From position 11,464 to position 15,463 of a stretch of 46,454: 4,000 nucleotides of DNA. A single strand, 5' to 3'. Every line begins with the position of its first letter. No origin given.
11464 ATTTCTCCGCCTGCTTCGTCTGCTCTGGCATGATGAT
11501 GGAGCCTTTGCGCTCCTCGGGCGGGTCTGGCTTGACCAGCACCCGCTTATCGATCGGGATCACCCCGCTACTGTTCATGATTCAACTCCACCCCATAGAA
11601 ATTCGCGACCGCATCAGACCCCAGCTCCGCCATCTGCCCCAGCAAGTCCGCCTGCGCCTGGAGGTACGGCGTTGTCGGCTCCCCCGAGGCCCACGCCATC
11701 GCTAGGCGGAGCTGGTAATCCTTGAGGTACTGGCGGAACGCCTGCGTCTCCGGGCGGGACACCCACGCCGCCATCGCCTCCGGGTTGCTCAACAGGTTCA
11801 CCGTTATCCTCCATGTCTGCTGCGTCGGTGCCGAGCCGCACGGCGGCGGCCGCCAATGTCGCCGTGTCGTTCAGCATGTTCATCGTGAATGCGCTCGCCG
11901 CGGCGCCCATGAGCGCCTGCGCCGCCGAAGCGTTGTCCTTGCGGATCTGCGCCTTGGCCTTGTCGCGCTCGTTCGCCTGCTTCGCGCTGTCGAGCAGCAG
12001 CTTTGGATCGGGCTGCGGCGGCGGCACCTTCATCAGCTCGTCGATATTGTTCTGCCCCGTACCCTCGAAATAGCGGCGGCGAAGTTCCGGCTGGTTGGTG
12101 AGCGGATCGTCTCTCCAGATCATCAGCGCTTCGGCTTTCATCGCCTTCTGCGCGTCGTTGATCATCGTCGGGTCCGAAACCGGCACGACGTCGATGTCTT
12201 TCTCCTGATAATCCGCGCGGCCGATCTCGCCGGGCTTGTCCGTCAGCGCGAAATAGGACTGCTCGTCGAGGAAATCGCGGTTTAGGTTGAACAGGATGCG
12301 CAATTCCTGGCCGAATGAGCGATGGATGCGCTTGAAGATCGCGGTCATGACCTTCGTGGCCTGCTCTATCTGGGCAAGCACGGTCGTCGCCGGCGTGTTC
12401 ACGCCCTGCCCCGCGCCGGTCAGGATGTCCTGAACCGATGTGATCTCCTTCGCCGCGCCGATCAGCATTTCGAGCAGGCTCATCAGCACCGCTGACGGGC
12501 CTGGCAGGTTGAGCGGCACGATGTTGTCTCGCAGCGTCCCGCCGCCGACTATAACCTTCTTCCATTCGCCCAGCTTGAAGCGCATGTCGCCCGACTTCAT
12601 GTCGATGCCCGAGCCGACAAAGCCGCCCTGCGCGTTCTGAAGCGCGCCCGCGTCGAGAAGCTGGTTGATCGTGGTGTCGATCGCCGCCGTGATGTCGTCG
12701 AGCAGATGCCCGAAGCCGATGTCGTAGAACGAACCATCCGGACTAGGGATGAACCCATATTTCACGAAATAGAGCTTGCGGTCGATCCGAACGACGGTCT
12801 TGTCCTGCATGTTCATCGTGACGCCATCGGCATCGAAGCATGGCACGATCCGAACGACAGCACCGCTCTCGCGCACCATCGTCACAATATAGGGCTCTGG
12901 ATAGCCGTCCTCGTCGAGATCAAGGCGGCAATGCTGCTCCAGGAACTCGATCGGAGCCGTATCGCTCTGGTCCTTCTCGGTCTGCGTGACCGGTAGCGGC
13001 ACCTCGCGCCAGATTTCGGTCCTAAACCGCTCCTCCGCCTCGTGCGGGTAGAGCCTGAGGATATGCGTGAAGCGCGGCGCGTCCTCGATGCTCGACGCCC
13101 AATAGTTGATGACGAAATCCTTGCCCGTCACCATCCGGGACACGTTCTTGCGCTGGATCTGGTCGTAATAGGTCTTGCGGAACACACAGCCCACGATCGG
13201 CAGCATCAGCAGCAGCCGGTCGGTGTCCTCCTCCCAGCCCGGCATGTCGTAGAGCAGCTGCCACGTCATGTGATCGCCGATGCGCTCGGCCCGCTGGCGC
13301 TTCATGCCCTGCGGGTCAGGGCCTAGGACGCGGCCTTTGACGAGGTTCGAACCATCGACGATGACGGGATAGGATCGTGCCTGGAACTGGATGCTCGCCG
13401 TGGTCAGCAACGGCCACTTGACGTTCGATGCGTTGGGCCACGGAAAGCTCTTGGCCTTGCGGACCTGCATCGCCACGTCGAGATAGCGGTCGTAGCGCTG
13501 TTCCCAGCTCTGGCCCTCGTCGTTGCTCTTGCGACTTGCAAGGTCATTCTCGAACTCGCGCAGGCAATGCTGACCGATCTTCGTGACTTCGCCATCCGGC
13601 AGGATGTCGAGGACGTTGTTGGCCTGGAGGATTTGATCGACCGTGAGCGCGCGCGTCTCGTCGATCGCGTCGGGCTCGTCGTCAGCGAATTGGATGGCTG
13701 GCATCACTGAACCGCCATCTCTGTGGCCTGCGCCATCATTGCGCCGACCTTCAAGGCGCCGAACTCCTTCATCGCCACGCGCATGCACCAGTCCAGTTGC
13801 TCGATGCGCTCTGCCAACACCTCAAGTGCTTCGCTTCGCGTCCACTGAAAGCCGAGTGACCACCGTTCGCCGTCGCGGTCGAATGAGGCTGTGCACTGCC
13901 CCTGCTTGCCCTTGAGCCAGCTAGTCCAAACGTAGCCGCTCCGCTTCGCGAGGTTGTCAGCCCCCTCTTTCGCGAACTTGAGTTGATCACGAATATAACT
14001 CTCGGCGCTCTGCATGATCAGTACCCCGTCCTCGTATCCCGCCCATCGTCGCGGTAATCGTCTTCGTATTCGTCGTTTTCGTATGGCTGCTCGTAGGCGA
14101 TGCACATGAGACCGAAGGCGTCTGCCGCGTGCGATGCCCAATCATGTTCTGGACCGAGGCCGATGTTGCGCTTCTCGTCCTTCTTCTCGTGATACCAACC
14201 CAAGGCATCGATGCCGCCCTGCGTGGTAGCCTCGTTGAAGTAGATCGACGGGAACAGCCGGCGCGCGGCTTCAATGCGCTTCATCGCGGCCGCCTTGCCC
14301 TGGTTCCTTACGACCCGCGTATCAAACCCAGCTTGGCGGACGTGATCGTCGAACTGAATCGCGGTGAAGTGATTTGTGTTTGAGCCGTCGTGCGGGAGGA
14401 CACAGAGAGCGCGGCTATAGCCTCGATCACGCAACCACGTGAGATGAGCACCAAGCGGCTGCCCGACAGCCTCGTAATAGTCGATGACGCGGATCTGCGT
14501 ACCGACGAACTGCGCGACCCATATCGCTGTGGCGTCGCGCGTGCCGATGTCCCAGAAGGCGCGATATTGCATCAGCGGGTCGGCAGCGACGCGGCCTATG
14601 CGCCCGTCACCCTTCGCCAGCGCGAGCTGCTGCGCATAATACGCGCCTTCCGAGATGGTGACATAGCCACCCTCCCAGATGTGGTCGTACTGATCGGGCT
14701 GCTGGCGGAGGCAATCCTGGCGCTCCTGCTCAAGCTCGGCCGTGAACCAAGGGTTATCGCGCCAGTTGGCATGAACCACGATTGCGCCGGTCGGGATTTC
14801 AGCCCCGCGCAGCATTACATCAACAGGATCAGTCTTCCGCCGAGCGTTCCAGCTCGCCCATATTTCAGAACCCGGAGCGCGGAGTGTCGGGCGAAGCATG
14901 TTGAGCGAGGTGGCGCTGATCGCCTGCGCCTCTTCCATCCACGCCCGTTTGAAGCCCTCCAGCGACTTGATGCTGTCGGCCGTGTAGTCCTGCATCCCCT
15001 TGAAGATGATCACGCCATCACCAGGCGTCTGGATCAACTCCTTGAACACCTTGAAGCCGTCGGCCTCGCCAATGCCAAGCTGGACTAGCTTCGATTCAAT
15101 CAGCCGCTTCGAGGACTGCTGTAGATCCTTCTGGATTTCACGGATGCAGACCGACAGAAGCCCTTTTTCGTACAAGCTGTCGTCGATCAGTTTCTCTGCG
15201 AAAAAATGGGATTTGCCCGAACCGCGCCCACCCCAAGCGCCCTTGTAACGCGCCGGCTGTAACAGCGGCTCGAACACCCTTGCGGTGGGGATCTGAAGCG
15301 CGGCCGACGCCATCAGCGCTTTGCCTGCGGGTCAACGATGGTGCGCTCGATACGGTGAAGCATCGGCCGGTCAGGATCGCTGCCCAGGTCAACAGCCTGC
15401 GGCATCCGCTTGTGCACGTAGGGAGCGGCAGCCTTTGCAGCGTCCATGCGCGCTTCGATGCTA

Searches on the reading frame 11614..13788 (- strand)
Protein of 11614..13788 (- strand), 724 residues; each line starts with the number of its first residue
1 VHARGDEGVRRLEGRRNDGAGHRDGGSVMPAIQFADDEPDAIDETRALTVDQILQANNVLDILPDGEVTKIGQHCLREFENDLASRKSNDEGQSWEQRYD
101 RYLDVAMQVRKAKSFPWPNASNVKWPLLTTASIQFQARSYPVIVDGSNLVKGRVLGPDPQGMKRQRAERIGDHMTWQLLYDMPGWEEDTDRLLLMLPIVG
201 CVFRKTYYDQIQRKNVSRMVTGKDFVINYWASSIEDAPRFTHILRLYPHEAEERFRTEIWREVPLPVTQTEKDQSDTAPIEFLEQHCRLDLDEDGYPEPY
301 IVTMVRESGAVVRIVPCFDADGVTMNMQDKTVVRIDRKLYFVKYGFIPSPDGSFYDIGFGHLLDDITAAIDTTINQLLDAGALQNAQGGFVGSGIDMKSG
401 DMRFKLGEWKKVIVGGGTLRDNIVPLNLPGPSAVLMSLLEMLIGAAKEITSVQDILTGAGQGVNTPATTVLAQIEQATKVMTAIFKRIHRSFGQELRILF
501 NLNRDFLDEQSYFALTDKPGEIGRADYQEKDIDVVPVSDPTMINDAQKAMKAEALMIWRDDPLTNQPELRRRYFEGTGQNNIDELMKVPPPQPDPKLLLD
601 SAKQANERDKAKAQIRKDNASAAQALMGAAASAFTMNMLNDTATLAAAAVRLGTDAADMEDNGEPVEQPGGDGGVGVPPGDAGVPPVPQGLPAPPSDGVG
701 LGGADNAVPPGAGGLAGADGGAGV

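Call 28: search_protein_families(library=pfam, proteins=[window:11614-13788:-], max_evalue=0.01)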
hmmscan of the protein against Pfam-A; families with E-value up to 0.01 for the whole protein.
window:11614-13788:- (724 aa): 1 family
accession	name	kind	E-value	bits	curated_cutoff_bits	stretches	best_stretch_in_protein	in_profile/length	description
PF23899.1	SU10_portal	-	3.3e-09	36.2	30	1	271-612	265-591/593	Phage SU10 portal protein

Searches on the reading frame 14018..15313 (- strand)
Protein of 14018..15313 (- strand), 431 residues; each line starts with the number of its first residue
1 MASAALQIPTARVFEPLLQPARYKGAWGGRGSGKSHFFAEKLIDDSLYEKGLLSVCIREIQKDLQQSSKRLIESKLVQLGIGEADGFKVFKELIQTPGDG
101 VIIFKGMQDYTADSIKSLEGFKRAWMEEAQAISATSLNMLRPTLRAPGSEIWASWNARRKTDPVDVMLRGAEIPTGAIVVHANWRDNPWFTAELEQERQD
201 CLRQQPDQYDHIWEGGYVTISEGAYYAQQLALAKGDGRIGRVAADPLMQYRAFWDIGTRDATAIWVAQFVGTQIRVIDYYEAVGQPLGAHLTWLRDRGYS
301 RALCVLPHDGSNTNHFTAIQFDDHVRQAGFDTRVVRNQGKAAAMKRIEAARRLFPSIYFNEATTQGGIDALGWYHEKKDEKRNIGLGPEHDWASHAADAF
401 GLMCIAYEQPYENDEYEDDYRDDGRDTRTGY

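Call 28: search_protein_families(library=pfam, proteins=[window:14018-15313:-], max_evalue=0.01)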
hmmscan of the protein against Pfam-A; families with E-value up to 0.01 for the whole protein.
window:14018-15313:- (431 aa): 1 family
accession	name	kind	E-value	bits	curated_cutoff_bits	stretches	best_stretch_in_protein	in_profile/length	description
PF04466.19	Terminase_3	-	4.6e-24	85.5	23.2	1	23-215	4-200/201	Phage terminase large subunit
